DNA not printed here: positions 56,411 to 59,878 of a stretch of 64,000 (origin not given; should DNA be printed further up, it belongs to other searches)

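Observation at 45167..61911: Eight-gene, translationally coupled surface operon built from two paralogous modules, with no recognisable enzyme or assembly ATPase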

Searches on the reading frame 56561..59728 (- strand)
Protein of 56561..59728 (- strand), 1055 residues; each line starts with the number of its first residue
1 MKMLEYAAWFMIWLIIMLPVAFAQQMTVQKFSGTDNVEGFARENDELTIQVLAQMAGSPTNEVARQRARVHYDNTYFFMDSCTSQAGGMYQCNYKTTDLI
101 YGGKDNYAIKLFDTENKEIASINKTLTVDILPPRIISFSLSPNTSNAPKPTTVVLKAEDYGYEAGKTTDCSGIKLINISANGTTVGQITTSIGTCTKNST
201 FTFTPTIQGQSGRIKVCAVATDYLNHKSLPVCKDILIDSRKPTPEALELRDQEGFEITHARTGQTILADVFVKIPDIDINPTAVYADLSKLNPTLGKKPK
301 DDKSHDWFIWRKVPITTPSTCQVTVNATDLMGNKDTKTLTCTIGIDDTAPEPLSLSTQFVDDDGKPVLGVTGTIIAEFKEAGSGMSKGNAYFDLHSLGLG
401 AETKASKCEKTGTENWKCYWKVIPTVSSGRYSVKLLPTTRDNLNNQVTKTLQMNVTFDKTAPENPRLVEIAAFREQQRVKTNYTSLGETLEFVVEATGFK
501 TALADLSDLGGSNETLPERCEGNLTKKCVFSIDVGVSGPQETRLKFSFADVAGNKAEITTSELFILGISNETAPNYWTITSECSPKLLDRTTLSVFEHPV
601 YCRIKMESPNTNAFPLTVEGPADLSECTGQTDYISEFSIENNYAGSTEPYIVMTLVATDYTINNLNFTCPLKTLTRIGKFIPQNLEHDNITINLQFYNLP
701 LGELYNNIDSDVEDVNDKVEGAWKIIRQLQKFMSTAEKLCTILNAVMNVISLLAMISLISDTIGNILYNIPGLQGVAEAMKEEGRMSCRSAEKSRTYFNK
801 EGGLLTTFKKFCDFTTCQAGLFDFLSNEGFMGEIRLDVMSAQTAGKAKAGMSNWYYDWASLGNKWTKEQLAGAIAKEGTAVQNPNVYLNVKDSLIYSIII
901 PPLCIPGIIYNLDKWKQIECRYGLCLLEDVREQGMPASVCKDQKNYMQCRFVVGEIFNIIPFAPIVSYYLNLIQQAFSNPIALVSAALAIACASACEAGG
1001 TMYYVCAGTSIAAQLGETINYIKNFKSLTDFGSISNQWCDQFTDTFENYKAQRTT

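Call 4: search_protein_families(library=pfam, proteins=[window:56561-59728:-], max_evalue=1)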
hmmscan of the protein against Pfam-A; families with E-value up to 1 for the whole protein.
window:56561-59728:- (1055 aa): 3 families
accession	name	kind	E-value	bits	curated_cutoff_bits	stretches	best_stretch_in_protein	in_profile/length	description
PF13750.12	Big_3_3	-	5.9e-05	23.2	27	1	415-463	2-47/157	Bacterial Ig-like domain (group 3)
PF25020.1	TTR_TEN1-4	-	0.22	11.9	27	0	358-398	12-51/86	Teneurin TTR-like domain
PF19077.6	Big_13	-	0.26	12.3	27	0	322-343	78-100/102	Bacterial Ig-like domain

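Call 10: search_protein_families(library=ncbifam, proteins=[window:56561-59728:-], max_evalue=1)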
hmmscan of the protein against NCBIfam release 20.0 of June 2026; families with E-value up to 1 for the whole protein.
window:56561-59728:- (1055 aa): 1 family
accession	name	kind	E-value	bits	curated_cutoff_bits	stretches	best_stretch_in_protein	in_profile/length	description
NF047446.1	barrel_OmpL47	domain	0.04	14.4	40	0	313-343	37-68/68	OmpL47-type beta-barrel domain-containing protein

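Call 23: find_homologous_proteins(query=window:56561-59728:-)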
Query window:56561-59728:- (1055 aa): 32 proteins with E <= 0.001 among 8000 candidates.
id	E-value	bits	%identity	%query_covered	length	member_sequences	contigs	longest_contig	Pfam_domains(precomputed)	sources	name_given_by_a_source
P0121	0.0e+0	2434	100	100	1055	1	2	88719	-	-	-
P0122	0.0e+0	1931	78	100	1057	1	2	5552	-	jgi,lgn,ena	-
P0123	0.0e+0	1752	71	100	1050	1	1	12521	PF13750.13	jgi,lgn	jgi:hypothetical protein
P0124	0.0e+0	1540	63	100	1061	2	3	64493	-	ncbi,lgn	-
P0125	0.0e+0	1533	62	100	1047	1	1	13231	-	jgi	jgi:hypothetical protein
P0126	0.0e+0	1529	62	100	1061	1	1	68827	-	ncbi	ncbi:MAG: hypothetical protein QXT19_00935 [Candidatus Woesearchaeota archaeon]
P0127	0.0e+0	1519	61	100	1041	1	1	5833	-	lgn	-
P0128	0.0e+0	1518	61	100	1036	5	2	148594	-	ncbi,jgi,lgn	jgi:hypothetical protein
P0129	0.0e+0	1504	60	100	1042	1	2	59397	-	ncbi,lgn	ncbi:MAG: hypothetical protein QXM31_02735 [Candidatus Woesearchaeota archaeon]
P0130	0.0e+0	1495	62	99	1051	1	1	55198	-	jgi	jgi:hypothetical protein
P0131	0.0e+0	1477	60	100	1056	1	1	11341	-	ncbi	-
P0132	0.0e+0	1475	61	99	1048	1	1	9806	-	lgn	-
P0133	0.0e+0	1473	61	100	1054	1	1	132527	-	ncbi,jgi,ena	-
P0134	0.0e+0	1446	60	99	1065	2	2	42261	-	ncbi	-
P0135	0.0e+0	1441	59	100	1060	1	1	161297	-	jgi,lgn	jgi:5-hydroxyisourate hydrolase-like protein (transthyretin family)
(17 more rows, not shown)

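Call 58: predict_structure(alignment_id=A3)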
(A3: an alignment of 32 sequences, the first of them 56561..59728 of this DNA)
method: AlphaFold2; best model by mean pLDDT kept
length: 1055 residues; sequences in the alignment: 32
mean_pLDDT: 75.7   pTM: 0.39
mean pLDDT of the five models: 75.7, 75.8, 74.0, 73.8, 71.8
residues with pLDDT >= 90: 225; 70-90: 510; 50-70: 170; < 50: 150
segments of 3 or more residues with pLDDT < 50: 699-704, 800-802, 820-851, 853-855, 857-863, 872-893, 899-902, 956-991, 1006-1032
pLDDT, mean of each block of 10 residues (from residue 1): 73 69 72 88 89 84 88 86 86 89 88 85 89 91 84 92 83 92 89 90 85 89 91 86 88 81 84 86 89 88 90 82 87 87 81 91 87 91 85 90 91 90 90 91 85 90 89 87 89 91 90 90 88 88 90 89 84 86 74 73 86 86 87 86 76 84 86 87 88 74 55 79 68 64 62 60 65 67 64 56 55 57 42 28 31 47 50 38 38 49 58 77 81 64 69 51 37 39 40 49 49 46 42 65 81 66
secondary structure, 60 per line:
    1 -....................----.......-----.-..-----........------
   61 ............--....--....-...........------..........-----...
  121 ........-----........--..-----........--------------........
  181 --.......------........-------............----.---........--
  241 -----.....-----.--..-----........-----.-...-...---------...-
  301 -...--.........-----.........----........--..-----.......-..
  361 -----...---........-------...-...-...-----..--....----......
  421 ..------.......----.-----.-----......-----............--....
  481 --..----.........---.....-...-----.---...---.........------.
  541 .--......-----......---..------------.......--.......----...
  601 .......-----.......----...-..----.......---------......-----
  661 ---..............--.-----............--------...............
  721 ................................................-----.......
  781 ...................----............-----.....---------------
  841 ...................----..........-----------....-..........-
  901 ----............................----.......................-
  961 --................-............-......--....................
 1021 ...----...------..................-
elements in order (helices of 4 or more, strands of 3 or more residues): H2-21 E26-32 E47-54 H61-67 E68-72 E75-78 E81-84 E89-96 E103-112 E118-128 E134-141 E151-158 E173-180 E183-189 E196-203 E211-222 E231-238 E246-250 E266-273 E285-287 E297-299 E302-304 E307-315 E321-329 E334-341 E351-357 E366-368 E372-379 E391-393 E407-410 E415-422 E429-435 E452-457 E463-474 E477-480 E489-497 E501-505 E519-521 E525-533 E544-549 E555-560 E578-584 E587-589 H590-593 E598-607 E613-619 E634-640 E650-655 E664-677 E686-697 H706-768 H774-799 H804-815 H821-825 H841-859 H864-873 H885-888 H890-899 H905-932 H937-959 H963-978 H980-991 H993-998 H1001-1023 H1037-1054

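Call 63: fold_search(model_id=the predicted structure, library=pdb)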
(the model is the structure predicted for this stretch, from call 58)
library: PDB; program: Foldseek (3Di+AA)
matches with E <= 10: 1486; with E <= 0.001: 244
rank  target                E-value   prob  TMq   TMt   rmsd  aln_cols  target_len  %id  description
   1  9ijj_O                1.7e-13  1.00  0.12  0.10  59.9       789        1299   10  In situ structure of the central apparatus in mouse sperm axoneme. (released 2025-06-04)
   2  9b4h_A                2.4e-13  1.00  0.15  0.09  49.0       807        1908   11  Chlamydomonas reinhardtii mastigoneme filament (released 2024-04-10)
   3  6grs_B                2.4e-13  1.00  0.11  0.15  32.3       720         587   10  Paired immunoglobulin-like receptor B (PirB) or Leukocyte immunoglobulin-like receptor subfamily B member 3 (LILRB3) f (released 2019-02-06)
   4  7sqc_2B               2.5e-13  1.00  0.12  0.15  56.4       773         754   10  Ciliary C1 central pair apparatus isolated from Chlamydomonas reinhardtii (released 2022-04-13)
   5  5a42                  6.1e-13  1.00  0.12  0.08  45.7      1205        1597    9  Cryo-EM single particle 3D reconstruction of the native conformation of E. coli alpha-2-macroglobulin (ECAM) (released 2015-07-29)
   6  6grs_A                1.1e-12  1.00  0.10  0.15  33.6       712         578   10  Paired immunoglobulin-like receptor B (PirB) or Leukocyte immunoglobulin-like receptor subfamily B member 3 (LILRB3) f (released 2019-02-06)
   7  7sqc_O0               1.9e-12  1.00  0.13  0.12  42.5       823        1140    9  Ciliary C1 central pair apparatus isolated from Chlamydomonas reinhardtii (released 2022-04-13)
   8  8a0y_A                3.2e-12  1.00  0.10  0.16  40.8       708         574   12  Crystal structure of mouse contactin 2 immunoglobulin domains (released 2023-11-01)
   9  7s62                  2.1e-11  1.00  0.13  0.10  48.5      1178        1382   11  Locally refined protomer structure of native-form oocyte/egg Alpha-2-Macroglobulin (A2Moo) tetramer (released 2022-01-05)
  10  8wa2_C                2.2e-11  1.00  0.15  0.12  29.0       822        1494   12  cryo-EM structure of native mastigonemes isolated from Chlamydomonas reinhardtii at 3.0 angstrom resolution (released 2024-04-10)
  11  9u61_E                2.2e-11  1.00  0.14  0.10  46.4      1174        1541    9  CP/MBL pathways C3 convertase C4b2a and C3 complex (released 2026-01-14)
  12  6grq_A                2.3e-11  1.00  0.09  0.16  25.9       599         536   10  Paired immunoglobulin-like receptor B (PirB) or Leukocyte immunoglobulin-like receptor subfamily B member 3 (LILRB3) f (released 2019-02-06)
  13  4aq1_A                2.5e-11  1.00  0.13  0.17  41.2       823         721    8  Structure of the SbsB S-layer protein of Geobacillus stearothermophilus PV72p2 in complex with nanobody KB6 (released 2012-06-13)
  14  8q6t_I                2.7e-11  1.00  0.12  0.12  80.2       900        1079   10  Helical reconstruction of the relaxed thick filament from FIB milled left ventricular mouse myofibrils (released 2023-11-01)
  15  6tav_A                3.1e-11  1.00  0.12  0.10  36.8       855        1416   10  Crystal structure of endopeptidase-induced alpha2-macroglobulin (released 2021-05-12)
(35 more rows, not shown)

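Call 68: search_solved_structures(query=A3, max_evalue=1)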
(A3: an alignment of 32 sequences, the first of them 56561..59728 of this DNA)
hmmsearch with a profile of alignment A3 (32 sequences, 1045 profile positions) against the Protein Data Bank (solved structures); distinct sequences matched with E-value up to 1: 5.
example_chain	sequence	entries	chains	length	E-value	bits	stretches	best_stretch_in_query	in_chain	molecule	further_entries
8qkd_A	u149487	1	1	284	0.034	15.2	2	700-799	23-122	sc-CC-5-24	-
8cxj_D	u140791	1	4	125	0.061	14.4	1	482-574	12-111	Surface protein R28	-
8ur7_A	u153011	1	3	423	0.26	12.3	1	702-772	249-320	Trimer head HA,Hemagglutinin HA1 chain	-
7u17_B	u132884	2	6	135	0.69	10.9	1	650-764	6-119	Transmembrane protein 106B | TMEM106B protein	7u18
6vfr_A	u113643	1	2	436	0.92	10.5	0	265-353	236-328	Protocadherin-18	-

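Call 80: search_protein_families(library=phrogs, proteins=[window:56561-59728:-], max_evalue=0.01)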
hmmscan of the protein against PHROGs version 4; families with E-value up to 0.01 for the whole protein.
window:56561-59728:- (1055 aa): 0 families
